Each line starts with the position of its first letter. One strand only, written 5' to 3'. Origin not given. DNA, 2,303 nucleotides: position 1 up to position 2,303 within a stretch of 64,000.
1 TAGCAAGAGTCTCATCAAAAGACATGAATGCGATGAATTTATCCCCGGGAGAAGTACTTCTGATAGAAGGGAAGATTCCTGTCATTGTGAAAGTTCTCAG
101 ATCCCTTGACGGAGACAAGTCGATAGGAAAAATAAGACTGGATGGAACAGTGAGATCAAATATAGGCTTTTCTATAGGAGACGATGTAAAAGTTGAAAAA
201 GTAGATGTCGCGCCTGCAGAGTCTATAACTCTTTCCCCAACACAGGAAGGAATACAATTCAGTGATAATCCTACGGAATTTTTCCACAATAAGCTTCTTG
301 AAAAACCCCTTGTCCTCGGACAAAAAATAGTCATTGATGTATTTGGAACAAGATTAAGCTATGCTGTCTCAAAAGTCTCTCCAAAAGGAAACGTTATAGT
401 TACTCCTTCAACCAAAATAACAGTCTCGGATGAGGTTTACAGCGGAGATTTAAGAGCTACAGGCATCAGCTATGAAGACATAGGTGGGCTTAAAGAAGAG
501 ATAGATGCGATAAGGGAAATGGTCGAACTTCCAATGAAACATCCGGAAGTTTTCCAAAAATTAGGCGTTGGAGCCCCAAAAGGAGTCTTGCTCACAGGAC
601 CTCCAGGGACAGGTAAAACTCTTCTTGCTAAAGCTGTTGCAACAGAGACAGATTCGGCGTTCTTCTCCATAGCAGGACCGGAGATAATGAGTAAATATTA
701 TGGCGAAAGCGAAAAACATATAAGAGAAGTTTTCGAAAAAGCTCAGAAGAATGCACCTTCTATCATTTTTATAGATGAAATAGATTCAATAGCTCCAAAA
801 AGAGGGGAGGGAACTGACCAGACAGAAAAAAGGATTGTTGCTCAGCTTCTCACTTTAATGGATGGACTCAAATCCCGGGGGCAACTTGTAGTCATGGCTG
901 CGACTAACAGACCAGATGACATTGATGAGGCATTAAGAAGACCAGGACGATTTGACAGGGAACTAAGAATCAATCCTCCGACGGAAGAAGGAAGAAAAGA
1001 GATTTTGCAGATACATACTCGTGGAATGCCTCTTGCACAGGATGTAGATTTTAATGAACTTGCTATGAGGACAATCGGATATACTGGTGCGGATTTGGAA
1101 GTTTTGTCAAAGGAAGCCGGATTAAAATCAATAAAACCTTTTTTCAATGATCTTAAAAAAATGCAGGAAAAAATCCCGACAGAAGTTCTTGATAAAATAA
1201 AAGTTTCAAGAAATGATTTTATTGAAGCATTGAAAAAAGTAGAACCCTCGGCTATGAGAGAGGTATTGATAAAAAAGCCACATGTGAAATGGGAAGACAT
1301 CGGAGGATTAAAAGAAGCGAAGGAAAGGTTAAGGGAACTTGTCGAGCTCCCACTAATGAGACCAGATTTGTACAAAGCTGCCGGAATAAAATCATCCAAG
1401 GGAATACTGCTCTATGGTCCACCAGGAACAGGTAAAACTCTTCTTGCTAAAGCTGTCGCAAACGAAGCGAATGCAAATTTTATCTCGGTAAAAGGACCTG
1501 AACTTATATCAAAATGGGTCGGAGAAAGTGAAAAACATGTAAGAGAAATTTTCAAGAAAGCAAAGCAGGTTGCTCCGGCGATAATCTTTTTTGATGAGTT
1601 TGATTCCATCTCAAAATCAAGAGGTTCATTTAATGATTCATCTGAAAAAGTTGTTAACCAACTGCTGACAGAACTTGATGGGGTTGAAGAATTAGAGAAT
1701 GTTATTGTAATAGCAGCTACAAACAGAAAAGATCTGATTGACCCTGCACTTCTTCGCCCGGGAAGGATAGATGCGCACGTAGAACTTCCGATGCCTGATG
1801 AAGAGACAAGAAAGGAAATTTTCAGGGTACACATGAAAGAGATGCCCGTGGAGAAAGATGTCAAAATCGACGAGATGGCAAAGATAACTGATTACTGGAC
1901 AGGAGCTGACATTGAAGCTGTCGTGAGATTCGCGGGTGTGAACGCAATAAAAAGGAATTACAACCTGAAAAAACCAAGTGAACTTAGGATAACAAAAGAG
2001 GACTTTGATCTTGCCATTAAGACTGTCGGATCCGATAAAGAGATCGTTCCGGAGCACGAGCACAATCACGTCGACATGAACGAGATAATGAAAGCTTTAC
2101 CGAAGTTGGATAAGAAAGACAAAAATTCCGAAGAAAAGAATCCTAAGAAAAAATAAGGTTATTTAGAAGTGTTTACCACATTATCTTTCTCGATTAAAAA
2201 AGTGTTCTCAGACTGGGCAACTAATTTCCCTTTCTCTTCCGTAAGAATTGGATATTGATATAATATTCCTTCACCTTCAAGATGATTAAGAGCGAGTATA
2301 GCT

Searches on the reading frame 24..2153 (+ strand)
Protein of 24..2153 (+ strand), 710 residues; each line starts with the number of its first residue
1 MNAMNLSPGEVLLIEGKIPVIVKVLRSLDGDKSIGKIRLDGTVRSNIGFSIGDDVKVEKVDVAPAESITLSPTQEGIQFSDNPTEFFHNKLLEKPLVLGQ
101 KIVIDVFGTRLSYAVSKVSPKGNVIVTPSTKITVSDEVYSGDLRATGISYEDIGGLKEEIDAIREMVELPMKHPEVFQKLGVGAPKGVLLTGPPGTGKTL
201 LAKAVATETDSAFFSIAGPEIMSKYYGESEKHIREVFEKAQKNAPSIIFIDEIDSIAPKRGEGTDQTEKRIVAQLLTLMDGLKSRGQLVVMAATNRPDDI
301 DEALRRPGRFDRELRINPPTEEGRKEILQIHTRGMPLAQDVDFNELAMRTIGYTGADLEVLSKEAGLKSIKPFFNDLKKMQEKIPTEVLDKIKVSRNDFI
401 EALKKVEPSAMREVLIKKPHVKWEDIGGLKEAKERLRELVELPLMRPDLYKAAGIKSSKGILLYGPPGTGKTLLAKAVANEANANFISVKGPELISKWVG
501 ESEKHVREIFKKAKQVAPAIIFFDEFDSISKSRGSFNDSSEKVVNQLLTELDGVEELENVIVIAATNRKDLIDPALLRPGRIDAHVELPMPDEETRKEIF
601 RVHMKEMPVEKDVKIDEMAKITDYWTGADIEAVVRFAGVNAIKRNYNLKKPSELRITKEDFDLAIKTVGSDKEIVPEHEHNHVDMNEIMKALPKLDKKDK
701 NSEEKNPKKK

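Call 56: search_protein_families(library=pfam, proteins=[window:24-2153:+], max_evalue=0.00001)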
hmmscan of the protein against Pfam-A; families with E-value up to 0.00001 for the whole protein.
window:24-2153:+ (710 aa): 28 families (the best 25 are shown)
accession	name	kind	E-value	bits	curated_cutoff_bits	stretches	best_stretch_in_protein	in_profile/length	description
PF00004.35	AAA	-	1.3e-98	326.9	21.2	2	188-316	1-129/131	ATPase family associated with various cellular activities (AAA)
PF17862.7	AAA_lid_3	-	5.6e-21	74.2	27.2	2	612-650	1-39/45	AAA+ lid domain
PF13191.12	AAA_16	-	2.2e-15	58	32.6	1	177-290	16-136/167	AAA ATPase domain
PF05496.18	RuvB_N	-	3e-14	53.5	27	0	187-258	35-98/159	Holliday junction DNA helicase RuvB P-loop domain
PF02359.24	CDC48_N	-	3.3e-13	50.1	35.1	1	1-61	24-84/85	Cell division protein 48 (CDC48), N-terminal domain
PF07728.20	AAA_5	-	5.5e-13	49.5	22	0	461-576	2-135/139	AAA domain (dynein-related subfamily)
PF07724.20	AAA_2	-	2.9e-12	47.4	27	0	188-281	6-101/166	AAA domain (Cdc48 subfamily)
PF02933.23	CDC48_2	-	8.1e-12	45.1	22.4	1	84-137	7-60/64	Cell division protein 48 (CDC48), domain 2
PF06068.19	TIP49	-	2.2e-11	44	23.8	0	185-231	50-98/347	TIP49 P-loop domain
PF13401.12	AAA_22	-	2.3e-11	44.6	27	0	460-493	7-43/130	AAA domain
PF20720.3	nSTAND3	-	9.6e-11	42.1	27.2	0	457-575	16-118/155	Novel STAND NTPase 3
PF13173.12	AAA_14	-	1.4e-10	41.7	27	0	187-256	4-74/129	AAA domain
PF05729.18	NACHT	-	6.3e-10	39.6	26.7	0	222-328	58-160/167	NACHT domain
PF13671.12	AAA_33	-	4.9e-09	37.1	27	0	188-296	2-80/143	AAA domain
PF13521.12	AAA_28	-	1.4e-08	35.5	27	0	188-236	2-50/164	AAA domain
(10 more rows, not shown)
